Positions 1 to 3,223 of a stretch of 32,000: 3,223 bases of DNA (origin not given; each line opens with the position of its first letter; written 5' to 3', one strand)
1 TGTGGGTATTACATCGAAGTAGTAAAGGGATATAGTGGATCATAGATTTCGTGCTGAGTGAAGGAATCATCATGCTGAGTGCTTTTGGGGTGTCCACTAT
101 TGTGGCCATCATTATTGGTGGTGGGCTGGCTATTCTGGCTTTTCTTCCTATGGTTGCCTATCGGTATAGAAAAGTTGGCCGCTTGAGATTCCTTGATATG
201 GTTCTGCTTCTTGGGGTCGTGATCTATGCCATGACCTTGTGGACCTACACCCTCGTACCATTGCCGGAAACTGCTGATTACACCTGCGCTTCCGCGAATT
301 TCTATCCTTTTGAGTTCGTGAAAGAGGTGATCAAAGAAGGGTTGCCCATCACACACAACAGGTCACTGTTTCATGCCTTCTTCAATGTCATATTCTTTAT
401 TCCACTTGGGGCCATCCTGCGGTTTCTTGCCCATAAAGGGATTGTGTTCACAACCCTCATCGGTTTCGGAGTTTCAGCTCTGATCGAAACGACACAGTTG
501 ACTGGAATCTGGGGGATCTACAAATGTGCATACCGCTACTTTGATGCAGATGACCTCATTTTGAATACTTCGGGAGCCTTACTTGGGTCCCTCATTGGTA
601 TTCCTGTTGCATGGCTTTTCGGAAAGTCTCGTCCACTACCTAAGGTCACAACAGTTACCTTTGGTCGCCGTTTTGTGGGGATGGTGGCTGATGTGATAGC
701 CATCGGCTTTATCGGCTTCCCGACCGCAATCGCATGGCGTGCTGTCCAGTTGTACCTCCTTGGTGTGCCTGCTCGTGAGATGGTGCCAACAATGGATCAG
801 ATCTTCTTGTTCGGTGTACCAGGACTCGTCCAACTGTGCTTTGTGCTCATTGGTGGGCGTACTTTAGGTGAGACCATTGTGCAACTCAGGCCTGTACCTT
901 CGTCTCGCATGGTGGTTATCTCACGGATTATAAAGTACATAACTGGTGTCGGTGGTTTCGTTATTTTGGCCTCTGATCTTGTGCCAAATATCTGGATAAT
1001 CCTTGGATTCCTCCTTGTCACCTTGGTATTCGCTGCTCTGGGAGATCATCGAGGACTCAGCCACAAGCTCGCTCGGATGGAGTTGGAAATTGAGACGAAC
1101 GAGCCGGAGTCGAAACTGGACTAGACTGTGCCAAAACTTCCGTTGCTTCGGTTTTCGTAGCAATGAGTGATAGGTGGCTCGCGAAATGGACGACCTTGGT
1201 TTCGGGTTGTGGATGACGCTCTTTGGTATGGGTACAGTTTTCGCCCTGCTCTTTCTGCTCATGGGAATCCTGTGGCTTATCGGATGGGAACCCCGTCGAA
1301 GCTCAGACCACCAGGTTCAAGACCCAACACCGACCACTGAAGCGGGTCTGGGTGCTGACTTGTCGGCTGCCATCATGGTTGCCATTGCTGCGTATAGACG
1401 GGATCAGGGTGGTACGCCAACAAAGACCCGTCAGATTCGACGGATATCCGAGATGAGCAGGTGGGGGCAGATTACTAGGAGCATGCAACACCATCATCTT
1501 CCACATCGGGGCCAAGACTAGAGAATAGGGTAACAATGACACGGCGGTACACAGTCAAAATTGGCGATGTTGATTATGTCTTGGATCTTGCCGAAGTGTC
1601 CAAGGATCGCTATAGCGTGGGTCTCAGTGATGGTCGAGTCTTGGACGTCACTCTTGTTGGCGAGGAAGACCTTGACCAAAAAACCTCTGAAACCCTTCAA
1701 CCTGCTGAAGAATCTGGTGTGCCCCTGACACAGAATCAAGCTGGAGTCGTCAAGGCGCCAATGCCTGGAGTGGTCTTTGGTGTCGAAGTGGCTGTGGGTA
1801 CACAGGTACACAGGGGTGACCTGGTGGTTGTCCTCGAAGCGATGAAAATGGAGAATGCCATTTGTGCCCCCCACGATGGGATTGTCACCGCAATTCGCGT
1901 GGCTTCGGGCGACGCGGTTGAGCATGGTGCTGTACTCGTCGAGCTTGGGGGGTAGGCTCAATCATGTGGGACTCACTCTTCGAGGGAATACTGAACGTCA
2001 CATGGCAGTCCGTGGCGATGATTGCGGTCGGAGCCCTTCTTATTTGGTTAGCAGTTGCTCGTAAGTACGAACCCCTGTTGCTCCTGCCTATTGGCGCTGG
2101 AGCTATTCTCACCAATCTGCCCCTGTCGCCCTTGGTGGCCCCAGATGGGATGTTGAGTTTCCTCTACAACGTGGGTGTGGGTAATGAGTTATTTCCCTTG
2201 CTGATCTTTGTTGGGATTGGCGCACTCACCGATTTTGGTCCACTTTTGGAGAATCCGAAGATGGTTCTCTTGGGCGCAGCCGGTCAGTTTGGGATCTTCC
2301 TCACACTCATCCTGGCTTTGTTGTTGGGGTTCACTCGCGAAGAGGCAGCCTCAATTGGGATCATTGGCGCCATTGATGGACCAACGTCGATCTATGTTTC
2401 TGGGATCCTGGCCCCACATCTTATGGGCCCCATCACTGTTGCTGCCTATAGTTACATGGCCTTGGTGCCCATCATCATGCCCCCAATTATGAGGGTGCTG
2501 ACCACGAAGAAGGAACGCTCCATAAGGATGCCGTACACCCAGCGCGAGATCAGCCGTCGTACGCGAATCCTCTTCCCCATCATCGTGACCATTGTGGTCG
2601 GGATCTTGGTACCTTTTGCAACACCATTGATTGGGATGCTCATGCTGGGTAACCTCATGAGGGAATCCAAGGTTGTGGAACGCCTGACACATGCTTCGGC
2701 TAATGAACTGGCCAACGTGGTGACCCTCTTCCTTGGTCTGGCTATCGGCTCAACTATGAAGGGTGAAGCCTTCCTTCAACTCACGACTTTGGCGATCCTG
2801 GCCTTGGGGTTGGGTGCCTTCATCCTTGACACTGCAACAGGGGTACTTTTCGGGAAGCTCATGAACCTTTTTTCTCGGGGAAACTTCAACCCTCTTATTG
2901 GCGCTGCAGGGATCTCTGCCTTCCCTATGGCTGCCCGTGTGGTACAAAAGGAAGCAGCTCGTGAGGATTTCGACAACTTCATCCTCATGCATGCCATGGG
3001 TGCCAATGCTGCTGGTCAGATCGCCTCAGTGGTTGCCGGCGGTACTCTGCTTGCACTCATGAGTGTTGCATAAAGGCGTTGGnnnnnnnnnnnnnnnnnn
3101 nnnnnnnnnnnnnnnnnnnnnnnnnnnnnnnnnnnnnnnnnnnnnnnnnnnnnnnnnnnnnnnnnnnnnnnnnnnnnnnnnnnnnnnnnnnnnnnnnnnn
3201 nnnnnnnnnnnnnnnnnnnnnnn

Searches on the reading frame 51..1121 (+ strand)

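Call 12: search_protein_families(library=pfam, proteins=[window:51-1121:+], max_evalue=0.00001)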
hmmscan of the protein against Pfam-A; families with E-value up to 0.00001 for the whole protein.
window:51-1121:+ (357 aa): 1 family
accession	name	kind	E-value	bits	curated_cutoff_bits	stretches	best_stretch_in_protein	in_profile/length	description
PF04892.17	VanZ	-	2.9e-21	76.8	30.1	1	57-182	2-121/126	VanZ like family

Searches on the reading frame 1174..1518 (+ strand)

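Call 52: search_protein_families(library=pfam, proteins=[window:1174-1518:+], max_evalue=0.001)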
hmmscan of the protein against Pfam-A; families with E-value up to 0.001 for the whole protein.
window:1174-1518:+ (115 aa): 1 family
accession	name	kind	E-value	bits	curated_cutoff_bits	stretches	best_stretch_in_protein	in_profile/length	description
PF04277.18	OAD_gamma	-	5.1e-10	40.3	27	1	11-75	3-76/76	Oxaloacetate decarboxylase, gamma chain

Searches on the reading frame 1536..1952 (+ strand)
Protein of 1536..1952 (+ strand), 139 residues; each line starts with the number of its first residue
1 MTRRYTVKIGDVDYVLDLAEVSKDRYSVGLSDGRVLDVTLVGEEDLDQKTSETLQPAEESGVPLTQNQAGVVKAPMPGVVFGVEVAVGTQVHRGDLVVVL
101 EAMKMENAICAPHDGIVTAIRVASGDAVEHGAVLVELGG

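Call 52: search_protein_families(library=pfam, proteins=[window:1536-1952:+], max_evalue=0.001)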
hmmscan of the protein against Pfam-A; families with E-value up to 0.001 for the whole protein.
window:1536-1952:+ (139 aa): 3 families
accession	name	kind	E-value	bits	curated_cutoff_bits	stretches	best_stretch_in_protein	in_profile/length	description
PF00364.28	Biotin_lipoyl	-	2.3e-17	63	22.1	1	71-137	2-73/73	Biotin-requiring enzyme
PF13437.12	HlyD_3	-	0.00053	21.1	22.2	0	71-101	1-31/106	HlyD family secretion protein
PF16576.10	HlyD_D23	-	0.00053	19.8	30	0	107-137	109-139/214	Barrel-sandwich domain of CusB or HlyD membrane-fusion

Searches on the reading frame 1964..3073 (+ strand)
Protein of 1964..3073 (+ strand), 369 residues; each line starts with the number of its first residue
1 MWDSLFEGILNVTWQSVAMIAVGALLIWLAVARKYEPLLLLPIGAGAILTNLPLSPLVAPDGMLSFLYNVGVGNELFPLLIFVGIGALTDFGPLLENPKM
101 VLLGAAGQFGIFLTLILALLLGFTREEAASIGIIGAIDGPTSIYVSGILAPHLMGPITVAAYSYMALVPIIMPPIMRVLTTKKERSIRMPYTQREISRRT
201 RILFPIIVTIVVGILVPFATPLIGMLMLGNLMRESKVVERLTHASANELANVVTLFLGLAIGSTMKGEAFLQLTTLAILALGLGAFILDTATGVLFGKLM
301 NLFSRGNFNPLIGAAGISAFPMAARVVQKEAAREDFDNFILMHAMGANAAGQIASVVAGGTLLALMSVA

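Call 12: search_protein_families(library=pfam, proteins=[window:1964-3070:+], max_evalue=0.00001)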
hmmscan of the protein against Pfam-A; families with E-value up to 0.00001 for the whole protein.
window:1964-3070:+ (369 aa): 1 family
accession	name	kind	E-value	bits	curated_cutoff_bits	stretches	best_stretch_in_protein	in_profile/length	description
PF03977.18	OAD_beta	-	2.9e-153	510.5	31.6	1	16-365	2-348/349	Na+-transporting oxaloacetate decarboxylase beta subunit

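Call 79: find_encoding_contigs(protein=window:1964-3073:+, flank=10000, max_places=6)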
Protein window:1964-3073:+ (369 aa): 1 contig read that carries it; 1 place shown.
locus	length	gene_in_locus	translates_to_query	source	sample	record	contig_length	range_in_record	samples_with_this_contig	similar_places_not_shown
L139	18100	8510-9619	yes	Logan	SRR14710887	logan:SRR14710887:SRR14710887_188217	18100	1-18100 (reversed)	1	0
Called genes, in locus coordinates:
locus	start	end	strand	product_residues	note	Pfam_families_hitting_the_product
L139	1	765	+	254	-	PF03061:4HBT (faint), PF20791:Acyl-ACP_TE_C (weak), PF13279:4HBT_2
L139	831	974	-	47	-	-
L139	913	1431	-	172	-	PF11948:DUF3465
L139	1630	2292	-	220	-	PF03853:YjeF_N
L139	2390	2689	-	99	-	-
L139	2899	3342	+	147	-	PF11611:DUF4352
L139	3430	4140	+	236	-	PF01177:Asp_Glu_race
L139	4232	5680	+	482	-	PF01235:Na_Ala_symp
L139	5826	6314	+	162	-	PF04525:LOR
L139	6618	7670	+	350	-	PF04892:VanZ-LLP1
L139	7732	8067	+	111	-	PF04277:OAD_gamma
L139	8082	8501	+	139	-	PF25917:BSH_RND (faint), PF00364:Biotin_lipoyl, PF25973:BSH_CzcB (faint)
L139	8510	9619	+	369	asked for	PF03977:OAD_beta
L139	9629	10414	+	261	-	PF01925:TauE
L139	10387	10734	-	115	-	-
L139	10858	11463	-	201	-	PF14014:DUF4230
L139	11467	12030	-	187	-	PF01451:LMWPc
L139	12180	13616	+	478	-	PF02706:Wzz, PF01656:CbiA, PF10609:ParA, PF13614:AAA_31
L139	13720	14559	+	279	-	PF00142:Fer4_NifH (weak), PF01656:CbiA, PF02374:ArsA_ATPase, PF06564:CBP_BcsQ, PF09140:MipZ (weak), PF10609:ParA, PF13614:AAA_31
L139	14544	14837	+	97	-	-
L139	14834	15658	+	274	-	PF02616:SMC_ScpA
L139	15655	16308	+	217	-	PF04079:SMC_ScpB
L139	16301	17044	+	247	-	PF01479:S4, PF00849:PseudoU_synth_2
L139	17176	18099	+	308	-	?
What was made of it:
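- Checked: A further 6.5 kb upstream, seen in L139, is also free of such genes (call 79).
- Downstream DNA is unavailable (call 79). Downstream DNA is missing because the window most likely ends with the contig (call 79).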
